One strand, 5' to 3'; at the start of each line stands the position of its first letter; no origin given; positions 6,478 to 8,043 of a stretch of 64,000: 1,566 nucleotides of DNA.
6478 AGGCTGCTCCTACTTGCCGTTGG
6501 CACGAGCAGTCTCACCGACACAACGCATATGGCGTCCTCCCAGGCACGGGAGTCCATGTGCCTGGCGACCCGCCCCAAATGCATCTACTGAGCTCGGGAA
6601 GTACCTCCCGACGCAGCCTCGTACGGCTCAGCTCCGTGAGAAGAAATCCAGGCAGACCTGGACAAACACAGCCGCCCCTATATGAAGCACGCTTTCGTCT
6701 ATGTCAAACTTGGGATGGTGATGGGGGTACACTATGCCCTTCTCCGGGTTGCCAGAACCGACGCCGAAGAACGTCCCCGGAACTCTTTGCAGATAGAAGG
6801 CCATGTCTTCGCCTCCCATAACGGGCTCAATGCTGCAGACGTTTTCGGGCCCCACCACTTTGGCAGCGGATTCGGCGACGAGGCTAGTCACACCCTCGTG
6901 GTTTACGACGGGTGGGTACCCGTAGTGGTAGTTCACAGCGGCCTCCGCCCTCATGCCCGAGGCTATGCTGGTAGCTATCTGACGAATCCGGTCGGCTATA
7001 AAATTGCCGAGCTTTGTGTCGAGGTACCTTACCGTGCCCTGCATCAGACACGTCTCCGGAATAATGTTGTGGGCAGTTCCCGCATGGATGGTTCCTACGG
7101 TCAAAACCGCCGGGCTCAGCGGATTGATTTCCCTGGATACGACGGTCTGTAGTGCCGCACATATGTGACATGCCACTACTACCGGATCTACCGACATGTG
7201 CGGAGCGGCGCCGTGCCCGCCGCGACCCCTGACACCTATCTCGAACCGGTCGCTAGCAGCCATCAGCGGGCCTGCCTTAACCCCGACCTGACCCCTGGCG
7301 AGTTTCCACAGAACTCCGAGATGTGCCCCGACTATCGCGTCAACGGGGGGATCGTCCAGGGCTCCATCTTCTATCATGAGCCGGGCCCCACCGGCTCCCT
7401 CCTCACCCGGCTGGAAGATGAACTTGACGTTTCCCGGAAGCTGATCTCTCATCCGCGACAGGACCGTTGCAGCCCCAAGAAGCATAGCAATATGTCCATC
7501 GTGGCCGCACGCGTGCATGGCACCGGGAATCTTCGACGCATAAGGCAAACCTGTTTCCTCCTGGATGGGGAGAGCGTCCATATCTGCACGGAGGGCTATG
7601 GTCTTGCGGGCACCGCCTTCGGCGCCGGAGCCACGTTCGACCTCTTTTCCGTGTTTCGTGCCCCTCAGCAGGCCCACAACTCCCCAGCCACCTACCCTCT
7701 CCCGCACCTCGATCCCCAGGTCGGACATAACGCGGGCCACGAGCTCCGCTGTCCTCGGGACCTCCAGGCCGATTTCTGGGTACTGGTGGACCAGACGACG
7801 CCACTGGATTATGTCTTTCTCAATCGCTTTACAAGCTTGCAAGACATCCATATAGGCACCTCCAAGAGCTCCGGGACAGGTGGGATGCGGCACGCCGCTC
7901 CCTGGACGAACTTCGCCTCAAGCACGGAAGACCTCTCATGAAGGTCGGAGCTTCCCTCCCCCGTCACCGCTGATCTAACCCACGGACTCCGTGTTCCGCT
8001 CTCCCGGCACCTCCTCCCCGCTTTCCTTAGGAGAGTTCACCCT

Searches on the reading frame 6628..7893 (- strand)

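Call 15: search_protein_families(library=pfam, proteins=[window:6628-7893:-], max_evalue=0.01)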
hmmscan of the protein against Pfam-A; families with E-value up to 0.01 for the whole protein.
window:6628-7893:- (421 aa): 2 families
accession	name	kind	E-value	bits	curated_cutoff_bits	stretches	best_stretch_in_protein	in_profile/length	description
PF01546.33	Peptidase_M20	-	6.7e-51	173.6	24.6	1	100-414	1-204/206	Peptidase family M20/M25/M40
PF07687.19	M20_dimer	-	8.6e-13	48.6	21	1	216-310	8-102/107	Peptidase dimerisation domain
